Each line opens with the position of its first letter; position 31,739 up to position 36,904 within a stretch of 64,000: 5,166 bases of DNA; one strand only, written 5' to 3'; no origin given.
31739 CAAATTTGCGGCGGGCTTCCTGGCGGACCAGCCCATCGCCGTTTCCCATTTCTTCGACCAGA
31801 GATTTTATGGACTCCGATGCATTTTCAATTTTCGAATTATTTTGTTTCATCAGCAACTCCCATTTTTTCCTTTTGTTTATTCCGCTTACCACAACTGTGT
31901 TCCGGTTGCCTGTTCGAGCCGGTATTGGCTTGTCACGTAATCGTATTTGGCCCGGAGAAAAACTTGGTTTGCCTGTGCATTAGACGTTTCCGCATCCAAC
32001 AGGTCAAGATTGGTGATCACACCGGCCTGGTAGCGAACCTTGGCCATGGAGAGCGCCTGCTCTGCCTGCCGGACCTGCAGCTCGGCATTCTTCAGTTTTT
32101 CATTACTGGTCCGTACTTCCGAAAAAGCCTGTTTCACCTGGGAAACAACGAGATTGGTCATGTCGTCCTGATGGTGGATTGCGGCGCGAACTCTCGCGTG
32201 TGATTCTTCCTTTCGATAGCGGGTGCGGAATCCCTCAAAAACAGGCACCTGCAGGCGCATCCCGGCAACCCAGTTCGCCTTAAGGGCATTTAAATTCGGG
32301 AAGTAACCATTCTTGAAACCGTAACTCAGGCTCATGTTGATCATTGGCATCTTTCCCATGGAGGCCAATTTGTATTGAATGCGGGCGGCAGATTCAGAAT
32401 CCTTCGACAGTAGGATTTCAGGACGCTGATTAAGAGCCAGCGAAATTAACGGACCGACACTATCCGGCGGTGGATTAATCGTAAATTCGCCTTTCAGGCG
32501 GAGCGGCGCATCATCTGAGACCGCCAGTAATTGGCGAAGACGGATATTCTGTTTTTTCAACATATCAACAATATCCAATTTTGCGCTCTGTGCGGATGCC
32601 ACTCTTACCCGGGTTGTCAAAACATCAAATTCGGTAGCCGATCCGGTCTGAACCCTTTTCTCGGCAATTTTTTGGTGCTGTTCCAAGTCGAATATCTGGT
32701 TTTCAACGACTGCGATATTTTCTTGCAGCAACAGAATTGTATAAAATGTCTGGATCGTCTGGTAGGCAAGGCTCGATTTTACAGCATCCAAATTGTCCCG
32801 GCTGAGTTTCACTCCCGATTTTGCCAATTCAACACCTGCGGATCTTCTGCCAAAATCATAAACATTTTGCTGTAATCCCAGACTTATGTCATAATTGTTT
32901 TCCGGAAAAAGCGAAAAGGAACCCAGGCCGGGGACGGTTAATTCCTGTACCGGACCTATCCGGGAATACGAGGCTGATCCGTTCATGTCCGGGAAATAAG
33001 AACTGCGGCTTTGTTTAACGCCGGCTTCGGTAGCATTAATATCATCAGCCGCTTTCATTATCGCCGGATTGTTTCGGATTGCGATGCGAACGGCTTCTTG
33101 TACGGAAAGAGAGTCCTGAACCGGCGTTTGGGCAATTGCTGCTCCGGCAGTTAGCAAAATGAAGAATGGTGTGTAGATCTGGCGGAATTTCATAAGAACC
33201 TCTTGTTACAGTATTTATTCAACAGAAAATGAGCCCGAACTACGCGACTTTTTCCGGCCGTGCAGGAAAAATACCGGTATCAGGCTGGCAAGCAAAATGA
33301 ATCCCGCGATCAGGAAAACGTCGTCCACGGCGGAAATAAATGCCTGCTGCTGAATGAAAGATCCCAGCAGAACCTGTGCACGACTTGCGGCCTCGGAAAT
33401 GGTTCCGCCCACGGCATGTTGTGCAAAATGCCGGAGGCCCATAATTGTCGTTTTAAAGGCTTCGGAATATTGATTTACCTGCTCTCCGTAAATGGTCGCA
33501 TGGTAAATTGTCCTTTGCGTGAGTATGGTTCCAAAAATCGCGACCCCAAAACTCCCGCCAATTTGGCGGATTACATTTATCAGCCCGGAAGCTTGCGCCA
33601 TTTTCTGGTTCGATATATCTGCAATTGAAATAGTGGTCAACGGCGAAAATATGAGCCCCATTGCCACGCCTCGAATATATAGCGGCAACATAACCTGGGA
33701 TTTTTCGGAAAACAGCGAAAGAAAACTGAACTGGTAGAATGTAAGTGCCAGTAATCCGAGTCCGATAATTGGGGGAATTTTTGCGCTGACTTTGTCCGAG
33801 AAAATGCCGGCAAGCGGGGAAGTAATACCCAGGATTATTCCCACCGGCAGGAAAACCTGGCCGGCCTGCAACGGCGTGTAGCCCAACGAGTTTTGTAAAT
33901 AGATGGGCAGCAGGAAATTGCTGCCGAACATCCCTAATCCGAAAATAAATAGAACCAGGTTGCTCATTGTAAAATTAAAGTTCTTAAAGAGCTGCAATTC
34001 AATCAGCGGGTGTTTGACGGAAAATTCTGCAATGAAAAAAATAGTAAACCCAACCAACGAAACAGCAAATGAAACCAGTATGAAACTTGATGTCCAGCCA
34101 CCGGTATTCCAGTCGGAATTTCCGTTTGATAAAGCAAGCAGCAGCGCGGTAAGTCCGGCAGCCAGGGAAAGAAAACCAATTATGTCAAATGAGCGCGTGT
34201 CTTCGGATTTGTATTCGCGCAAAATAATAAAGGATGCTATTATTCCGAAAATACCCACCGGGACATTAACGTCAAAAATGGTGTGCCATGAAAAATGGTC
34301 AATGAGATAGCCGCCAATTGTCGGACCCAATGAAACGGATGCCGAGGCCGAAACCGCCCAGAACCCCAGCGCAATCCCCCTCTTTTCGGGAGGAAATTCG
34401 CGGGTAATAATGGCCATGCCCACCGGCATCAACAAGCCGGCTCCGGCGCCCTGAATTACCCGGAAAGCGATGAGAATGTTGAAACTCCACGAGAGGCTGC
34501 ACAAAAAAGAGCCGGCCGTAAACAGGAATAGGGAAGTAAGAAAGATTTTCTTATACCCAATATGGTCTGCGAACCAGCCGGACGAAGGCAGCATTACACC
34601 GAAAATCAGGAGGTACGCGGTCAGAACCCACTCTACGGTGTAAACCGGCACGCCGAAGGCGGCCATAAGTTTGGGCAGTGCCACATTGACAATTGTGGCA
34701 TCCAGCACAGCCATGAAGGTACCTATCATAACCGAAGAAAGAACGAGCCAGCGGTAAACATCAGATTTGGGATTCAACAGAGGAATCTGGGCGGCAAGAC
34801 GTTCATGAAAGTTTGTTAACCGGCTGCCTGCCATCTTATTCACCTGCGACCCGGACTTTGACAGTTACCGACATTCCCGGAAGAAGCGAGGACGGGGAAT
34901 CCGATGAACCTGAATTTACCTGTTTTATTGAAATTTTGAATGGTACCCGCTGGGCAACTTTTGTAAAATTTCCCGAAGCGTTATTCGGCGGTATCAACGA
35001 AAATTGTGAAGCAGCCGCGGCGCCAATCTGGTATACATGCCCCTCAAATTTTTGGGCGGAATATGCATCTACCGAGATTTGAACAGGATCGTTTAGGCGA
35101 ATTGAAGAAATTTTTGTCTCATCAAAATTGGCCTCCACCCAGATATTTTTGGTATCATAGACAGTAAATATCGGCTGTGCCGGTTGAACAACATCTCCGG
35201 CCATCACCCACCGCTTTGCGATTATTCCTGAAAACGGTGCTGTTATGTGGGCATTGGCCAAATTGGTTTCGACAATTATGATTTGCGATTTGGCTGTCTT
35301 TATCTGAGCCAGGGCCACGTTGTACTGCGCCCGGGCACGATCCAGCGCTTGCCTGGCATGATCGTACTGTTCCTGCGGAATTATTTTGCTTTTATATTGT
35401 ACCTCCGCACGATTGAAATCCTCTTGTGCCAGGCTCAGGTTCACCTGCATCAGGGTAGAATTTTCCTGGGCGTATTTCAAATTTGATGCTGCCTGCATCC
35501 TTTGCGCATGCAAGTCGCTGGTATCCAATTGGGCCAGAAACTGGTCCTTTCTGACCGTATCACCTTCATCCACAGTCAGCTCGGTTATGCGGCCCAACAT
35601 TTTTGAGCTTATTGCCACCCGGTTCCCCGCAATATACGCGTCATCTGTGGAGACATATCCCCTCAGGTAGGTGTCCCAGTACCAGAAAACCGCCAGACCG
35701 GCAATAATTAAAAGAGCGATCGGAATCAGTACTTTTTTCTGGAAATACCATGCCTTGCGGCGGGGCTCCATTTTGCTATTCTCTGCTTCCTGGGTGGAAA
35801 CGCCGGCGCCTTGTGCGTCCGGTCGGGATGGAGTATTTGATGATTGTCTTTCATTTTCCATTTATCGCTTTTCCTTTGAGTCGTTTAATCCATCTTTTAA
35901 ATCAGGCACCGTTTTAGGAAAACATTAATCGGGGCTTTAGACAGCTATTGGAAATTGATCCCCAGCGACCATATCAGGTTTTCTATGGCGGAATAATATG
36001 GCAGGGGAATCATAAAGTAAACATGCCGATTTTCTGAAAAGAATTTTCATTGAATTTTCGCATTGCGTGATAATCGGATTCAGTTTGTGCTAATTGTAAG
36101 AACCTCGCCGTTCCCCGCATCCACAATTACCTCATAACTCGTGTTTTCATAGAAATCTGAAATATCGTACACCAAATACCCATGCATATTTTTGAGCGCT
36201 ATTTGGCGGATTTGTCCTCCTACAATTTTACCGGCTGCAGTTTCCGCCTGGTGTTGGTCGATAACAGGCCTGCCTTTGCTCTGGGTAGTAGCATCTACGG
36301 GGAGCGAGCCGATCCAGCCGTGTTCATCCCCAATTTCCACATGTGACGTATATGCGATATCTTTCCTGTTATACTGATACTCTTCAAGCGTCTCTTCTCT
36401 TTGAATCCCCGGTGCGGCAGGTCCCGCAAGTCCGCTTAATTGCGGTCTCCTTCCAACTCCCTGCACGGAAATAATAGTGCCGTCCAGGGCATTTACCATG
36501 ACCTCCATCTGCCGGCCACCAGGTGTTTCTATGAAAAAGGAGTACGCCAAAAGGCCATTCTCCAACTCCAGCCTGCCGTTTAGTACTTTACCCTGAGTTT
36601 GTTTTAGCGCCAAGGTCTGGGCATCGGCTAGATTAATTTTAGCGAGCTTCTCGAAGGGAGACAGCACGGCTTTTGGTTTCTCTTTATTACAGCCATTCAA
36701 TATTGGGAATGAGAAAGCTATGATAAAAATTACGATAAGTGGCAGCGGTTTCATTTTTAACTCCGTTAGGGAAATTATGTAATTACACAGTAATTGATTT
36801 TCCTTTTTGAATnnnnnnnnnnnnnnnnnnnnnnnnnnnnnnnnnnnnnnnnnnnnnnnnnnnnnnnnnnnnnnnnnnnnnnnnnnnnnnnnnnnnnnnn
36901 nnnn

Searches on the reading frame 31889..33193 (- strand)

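Call 45: search_protein_families(library=pfam, proteins=[window:31889-33193:-], max_evalue=0.001)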
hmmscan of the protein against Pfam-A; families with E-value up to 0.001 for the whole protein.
window:31889-33193:- (435 aa): 1 family
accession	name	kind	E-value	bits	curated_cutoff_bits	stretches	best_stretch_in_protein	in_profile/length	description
PF02321.23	OEP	-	1.1e-64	218.2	22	2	249-431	4-187/187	Outer membrane efflux protein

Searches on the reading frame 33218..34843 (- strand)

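Call 47: search_protein_families(library=pfam, proteins=[window:33218-34843:-], max_evalue=0.001)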
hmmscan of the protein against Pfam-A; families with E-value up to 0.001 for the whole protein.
window:33218-34843:- (542 aa): 2 families
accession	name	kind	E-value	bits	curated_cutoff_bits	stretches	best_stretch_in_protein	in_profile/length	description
PF07690.21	MFS_1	-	7.5e-58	196.5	33.4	1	38-433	1-346/347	Major Facilitator Superfamily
PF05977.19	MFS_3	-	0.0003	19.8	27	1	34-209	11-190/524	Transmembrane secretion effector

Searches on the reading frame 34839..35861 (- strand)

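Call 47: search_protein_families(library=pfam, proteins=[window:34839-35861:-], max_evalue=0.001)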
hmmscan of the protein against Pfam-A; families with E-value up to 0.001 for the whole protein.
window:34839-35861:- (341 aa): 7 families
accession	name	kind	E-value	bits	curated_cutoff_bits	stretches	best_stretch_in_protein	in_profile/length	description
PF16576.10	HlyD_D23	-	1.4e-23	83.7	30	1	81-281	19-186/214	Barrel-sandwich domain of CusB or HlyD membrane-fusion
PF13437.12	HlyD_3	-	1.1e-17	65.1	22.2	1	206-329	2-106/106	HlyD family secretion protein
PF00529.27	CusB_dom_1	-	5.3e-09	36.7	26.5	1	188-330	12-85/89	Cation efflux system protein CusB domain 1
PF00364.28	Biotin_lipoyl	-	4.1e-08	33.4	22.1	0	190-233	29-72/73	Biotin-requiring enzyme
PF13533.13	Biotin_lipoyl_2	-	4.3e-06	26.9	29.8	1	82-113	1-32/32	Biotin-lipoyl like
PF02321.23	OEP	-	0.00035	20.9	22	1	111-194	99-182/187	Outer membrane efflux protein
PF00401.25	ATP-synt_DE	-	0.00087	19.8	24.6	0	145-183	8-46/47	ATP synthase, Delta/Epsilon chain, long alpha-helix domain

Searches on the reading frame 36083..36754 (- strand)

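Call 47: search_protein_families(library=pfam, proteins=[window:36083-36754:-], max_evalue=0.001)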
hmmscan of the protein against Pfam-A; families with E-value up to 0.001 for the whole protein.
window:36083-36754:- (224 aa): 1 family
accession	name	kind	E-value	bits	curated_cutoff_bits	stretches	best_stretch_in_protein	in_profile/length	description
PF03413.25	PepSY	-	3e-17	63.1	24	2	165-219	2-57/60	Peptidase propeptide and YPEB domain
